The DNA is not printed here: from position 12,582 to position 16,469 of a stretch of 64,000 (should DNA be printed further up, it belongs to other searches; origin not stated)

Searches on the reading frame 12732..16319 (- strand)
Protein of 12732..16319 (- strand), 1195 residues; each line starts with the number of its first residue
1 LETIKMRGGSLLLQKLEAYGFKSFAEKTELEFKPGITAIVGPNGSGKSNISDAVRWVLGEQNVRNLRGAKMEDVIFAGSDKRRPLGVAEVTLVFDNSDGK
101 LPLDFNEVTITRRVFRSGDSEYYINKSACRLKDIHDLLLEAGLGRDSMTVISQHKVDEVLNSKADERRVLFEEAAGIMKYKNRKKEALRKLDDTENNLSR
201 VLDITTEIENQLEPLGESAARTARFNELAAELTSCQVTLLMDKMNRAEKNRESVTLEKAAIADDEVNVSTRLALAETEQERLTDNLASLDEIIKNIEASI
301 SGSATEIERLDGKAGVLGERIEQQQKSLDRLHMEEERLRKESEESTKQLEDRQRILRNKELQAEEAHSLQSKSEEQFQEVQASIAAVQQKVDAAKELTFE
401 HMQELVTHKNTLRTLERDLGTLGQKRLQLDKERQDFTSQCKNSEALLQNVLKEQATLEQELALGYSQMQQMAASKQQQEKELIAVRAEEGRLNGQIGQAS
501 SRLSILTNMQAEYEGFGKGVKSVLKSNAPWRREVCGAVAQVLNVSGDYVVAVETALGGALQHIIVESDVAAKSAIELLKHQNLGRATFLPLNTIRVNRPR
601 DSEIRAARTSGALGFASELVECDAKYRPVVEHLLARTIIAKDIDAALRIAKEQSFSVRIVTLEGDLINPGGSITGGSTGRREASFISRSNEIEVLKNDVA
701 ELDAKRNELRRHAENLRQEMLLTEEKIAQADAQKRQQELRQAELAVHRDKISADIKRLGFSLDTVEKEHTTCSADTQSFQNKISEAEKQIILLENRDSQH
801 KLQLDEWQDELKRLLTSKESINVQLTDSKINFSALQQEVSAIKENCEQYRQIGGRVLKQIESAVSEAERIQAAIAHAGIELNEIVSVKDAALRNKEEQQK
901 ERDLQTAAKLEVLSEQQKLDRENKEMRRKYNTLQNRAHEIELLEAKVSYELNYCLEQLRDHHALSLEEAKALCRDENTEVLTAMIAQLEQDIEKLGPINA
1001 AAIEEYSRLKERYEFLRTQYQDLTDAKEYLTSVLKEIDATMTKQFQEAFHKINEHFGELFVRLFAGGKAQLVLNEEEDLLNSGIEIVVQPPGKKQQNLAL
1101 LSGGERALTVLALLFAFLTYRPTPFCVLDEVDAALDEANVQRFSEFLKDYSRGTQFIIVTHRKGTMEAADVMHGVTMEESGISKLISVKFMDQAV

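Call 21: search_protein_families(library=pfam, proteins=[window:12732-16319:-], max_evalue=0.00001)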
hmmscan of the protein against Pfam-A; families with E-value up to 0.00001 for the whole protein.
window:12732-16319:- (1195 aa): 5 families
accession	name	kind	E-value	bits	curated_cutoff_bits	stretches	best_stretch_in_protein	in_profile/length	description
PF02463.25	SMC_N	-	5.3e-72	242.2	40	1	13-1183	2-219/220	RecF/RecN/SMC N terminal domain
PF06470.18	SMC_hinge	-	4e-33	114.7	22.5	1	534-650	4-116/116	SMC proteins Flexible Hinge Domain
PF13476.12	AAA_23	-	5.5e-19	70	27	1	16-212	2-200/201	AAA domain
PF13304.12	AAA_21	-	2.4e-15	57.8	27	2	1076-1161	220-298/304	AAA domain, putative AbiEii toxin, Type IV TA system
PF13555.12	AAA_29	-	8.6e-06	25.9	27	0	13-59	1-47/61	P-loop containing region of AAA domain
